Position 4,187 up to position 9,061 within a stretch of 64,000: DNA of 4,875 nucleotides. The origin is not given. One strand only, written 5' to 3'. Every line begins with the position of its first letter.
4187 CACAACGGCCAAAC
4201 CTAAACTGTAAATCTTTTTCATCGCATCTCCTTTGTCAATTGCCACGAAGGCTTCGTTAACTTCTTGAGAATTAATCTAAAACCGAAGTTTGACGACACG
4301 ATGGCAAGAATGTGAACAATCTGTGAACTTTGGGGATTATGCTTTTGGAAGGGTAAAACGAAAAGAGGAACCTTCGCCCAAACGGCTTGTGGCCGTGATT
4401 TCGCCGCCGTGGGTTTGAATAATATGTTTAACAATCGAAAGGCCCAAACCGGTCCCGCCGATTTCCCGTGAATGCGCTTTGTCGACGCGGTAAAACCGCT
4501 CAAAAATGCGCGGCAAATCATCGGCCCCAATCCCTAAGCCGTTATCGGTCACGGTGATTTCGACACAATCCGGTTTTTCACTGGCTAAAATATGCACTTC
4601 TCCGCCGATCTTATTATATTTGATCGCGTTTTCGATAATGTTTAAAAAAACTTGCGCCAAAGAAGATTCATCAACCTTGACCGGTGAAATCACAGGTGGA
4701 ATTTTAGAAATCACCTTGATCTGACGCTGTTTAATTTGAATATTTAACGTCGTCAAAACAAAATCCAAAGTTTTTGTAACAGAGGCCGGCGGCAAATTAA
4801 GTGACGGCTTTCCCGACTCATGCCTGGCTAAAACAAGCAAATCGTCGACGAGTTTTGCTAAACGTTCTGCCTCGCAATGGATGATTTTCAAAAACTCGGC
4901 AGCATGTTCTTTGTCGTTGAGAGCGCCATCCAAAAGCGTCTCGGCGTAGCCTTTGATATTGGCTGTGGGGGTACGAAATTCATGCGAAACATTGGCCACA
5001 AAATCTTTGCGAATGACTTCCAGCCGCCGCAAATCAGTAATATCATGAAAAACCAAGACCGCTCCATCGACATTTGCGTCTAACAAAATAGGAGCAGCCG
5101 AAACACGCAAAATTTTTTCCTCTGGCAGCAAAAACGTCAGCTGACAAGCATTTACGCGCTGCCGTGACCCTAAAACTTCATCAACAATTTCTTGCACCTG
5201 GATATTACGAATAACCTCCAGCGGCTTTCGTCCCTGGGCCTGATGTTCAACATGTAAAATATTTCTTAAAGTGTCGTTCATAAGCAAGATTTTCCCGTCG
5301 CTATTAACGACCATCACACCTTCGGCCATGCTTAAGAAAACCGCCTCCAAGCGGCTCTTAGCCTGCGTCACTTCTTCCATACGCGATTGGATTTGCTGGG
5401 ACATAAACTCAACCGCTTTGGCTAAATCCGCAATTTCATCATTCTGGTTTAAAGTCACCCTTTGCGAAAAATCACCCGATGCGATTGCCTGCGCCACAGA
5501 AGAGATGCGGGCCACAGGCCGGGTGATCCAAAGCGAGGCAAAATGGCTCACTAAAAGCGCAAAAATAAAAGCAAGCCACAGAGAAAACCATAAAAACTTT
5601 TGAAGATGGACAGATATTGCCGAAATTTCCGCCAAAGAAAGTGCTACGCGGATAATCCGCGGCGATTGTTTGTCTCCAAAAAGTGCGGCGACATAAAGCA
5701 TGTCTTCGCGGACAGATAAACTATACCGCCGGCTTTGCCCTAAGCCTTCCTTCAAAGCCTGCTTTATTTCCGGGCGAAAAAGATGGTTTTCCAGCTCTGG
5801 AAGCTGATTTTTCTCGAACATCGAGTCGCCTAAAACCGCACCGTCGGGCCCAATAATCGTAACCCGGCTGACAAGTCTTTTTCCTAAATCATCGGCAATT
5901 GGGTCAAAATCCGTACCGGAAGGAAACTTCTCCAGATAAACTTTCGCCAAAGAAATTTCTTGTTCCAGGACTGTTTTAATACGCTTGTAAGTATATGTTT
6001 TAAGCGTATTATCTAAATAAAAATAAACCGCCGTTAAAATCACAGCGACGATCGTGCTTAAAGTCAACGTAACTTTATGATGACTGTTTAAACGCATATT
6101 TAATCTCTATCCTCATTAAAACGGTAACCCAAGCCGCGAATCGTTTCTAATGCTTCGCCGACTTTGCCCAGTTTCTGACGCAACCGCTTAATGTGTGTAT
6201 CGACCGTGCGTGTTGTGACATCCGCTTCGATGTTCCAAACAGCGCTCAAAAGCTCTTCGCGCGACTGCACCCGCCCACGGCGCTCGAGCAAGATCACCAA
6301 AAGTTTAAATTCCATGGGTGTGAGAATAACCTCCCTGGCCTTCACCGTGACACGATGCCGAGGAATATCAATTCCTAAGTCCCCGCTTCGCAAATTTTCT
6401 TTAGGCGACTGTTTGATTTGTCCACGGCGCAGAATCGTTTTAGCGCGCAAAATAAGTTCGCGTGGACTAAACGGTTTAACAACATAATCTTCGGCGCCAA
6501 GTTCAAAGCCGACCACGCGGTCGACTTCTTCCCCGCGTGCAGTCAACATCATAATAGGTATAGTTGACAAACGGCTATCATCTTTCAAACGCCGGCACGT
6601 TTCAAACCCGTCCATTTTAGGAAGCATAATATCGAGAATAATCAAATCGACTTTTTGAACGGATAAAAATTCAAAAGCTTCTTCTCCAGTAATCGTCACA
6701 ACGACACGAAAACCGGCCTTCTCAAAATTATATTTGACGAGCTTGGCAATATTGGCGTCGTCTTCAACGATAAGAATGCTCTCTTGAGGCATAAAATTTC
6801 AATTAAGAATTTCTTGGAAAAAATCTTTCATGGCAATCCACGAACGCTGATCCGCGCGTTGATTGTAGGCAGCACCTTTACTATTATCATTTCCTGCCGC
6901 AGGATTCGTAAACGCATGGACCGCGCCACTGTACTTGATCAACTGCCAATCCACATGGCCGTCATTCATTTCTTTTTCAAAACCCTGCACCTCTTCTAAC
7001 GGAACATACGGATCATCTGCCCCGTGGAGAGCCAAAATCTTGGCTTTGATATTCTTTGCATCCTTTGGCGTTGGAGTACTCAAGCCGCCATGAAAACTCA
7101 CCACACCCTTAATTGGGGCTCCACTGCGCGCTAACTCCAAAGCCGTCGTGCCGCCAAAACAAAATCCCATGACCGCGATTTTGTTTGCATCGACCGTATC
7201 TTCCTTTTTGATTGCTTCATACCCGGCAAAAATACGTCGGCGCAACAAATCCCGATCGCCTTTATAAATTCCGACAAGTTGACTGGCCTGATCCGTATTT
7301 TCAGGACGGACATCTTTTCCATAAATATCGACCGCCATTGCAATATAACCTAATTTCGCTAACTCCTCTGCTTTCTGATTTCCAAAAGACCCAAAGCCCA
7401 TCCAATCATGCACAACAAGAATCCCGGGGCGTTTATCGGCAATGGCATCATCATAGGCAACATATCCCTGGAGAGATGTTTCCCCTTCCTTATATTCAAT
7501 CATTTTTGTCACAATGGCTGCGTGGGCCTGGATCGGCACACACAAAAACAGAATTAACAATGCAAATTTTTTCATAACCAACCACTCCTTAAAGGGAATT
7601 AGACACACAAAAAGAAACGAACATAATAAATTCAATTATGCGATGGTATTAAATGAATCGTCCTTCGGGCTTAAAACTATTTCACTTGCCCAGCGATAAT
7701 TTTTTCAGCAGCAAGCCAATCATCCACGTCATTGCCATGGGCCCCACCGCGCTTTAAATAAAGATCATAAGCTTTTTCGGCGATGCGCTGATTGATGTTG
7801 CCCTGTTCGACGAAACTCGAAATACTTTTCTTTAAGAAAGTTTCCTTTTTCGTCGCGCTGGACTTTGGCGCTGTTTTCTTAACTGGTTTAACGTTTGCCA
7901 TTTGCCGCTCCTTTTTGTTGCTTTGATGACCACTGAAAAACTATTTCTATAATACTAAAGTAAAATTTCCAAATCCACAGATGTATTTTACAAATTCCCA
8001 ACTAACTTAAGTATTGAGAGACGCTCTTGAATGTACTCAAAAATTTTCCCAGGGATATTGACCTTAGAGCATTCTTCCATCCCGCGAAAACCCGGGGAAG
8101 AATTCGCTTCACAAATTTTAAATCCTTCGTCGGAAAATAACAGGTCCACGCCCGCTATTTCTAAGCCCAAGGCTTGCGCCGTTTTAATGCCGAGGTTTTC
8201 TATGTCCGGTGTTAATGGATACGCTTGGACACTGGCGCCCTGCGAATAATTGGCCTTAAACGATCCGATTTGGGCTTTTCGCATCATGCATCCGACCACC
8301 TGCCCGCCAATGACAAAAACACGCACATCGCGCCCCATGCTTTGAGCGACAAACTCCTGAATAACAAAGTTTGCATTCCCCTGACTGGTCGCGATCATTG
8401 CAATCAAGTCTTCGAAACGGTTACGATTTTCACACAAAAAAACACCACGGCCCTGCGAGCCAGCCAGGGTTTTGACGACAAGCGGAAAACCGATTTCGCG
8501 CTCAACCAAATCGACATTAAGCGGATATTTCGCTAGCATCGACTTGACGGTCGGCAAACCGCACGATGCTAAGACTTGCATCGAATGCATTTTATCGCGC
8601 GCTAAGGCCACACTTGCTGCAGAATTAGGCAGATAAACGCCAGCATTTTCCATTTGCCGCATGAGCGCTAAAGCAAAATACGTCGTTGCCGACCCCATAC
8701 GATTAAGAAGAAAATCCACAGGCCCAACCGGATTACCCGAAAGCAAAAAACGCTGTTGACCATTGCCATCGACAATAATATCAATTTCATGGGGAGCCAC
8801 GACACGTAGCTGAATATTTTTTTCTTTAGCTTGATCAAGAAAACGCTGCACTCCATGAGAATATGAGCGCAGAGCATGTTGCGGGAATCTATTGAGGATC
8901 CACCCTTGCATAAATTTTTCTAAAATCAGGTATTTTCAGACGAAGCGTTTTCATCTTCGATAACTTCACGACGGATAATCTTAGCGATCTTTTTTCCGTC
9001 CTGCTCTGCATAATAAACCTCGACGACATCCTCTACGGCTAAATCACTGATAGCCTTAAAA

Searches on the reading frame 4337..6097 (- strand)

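Call 30: search_protein_families(library=pfam, proteins=[window:4337-6097:-], max_evalue=0.0001)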
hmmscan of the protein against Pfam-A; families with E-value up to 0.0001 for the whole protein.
window:4337-6097:- (586 aa): 6 families
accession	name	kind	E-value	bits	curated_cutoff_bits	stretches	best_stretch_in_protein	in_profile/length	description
PF02518.31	HATPase_c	-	8.5e-31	107.1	26.4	1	476-585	2-109/111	Histidine kinase-, DNA gyrase B-, and HSP90-like ATPase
PF00512.31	HisKA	-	8.3e-19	67.9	26.9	1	363-429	2-66/66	His Kinase A (phospho-acceptor) domain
PF00672.30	HAMP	-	1.2e-13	51.6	25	1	188-237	3-52/53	HAMP domain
PF00989.32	PAS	-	2.5e-06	27.9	22.6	1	249-353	2-113/113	PAS fold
PF08448.16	PAS_4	-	8.7e-06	26.4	23.1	1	257-358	4-110/110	PAS fold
PF13188.13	PAS_8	-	8.3e-05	22.8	21.8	0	249-298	2-49/65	PAS domain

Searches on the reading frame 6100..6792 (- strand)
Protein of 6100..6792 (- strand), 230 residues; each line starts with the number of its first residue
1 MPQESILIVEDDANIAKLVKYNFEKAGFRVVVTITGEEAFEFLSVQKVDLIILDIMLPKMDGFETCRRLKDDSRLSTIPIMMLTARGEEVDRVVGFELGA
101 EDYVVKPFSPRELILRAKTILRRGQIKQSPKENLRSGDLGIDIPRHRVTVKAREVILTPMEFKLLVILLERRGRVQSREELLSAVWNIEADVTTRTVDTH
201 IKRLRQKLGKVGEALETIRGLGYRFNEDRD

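Call 30: search_protein_families(library=pfam, proteins=[window:6100-6792:-], max_evalue=0.0001)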
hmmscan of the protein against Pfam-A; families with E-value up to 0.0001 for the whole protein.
window:6100-6792:- (230 aa): 2 families
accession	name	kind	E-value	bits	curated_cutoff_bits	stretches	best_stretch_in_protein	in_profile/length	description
PF00072.30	Response_reg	-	1.6e-29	102.8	30.2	1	6-116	1-109/111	Response regulator receiver domain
PF00486.34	Trans_reg_C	-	2.1e-25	89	26.2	1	153-225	2-77/77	Transcriptional regulatory protein, C terminal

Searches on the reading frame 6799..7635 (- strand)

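Call 30: search_protein_families(library=pfam, proteins=[window:6799-7635:-], max_evalue=0.0001)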
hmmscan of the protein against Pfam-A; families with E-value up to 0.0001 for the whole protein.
window:6799-7635:- (278 aa): 5 families
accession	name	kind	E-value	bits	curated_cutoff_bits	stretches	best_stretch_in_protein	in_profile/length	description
PF01738.24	DLH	-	1.6e-48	165.6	21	1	56-276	2-216/217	Dienelactone hydrolase family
PF02230.22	Abhydrolase_2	-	1.5e-08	35.2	23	1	145-242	101-201/217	Phospholipase/Carboxylesterase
PF00326.27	Peptidase_S9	-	3.5e-07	30.4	22.6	0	92-168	10-81/213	Prolyl oligopeptidase family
PF12695.13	Abhydrolase_5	-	3.5e-05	24.1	27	0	146-241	52-141/164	Alpha/beta hydrolase family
PF08840.17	BAAT_C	-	8.3e-05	23.2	20.9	0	142-184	13-55/210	BAAT / Acyl-CoA thioester hydrolase C terminal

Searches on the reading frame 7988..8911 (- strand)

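Call 30: search_protein_families(library=pfam, proteins=[window:7988-8911:-], max_evalue=0.0001)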
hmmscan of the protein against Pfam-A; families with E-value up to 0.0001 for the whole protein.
window:7988-8911:- (307 aa): 7 families
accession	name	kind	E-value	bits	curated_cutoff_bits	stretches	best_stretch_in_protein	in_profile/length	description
PF08443.16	RimK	-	3.5e-48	164.1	21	1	104-294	1-188/188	RimK-like ATP-grasp domain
PF02955.21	GSH-S_ATP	-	6.1e-14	52.3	23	1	144-258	34-152/175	Prokaryotic glutathione synthetase, ATP-grasp domain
PF18030.7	Rimk_N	-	7.6e-09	36.2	26.4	1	21-100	15-93/94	RimK PreATP-grasp domain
PF02655.19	ATP-grasp_3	-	3.9e-06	27.5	23.2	1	106-271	3-155/160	ATP-grasp domain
PF02222.28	ATP-grasp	-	8e-06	26.1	27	1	113-189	2-77/179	ATP-grasp domain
PF07478.18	Dala_Dala_lig_C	-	8.8e-06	25.8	24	1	135-276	30-179/204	D-ala D-ala ligase C-terminus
PF02786.22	CPSase_L_D2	-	2.8e-05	24.2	19.8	1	106-190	1-91/211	Carbamoyl-phosphate synthase L chain, ATP binding domain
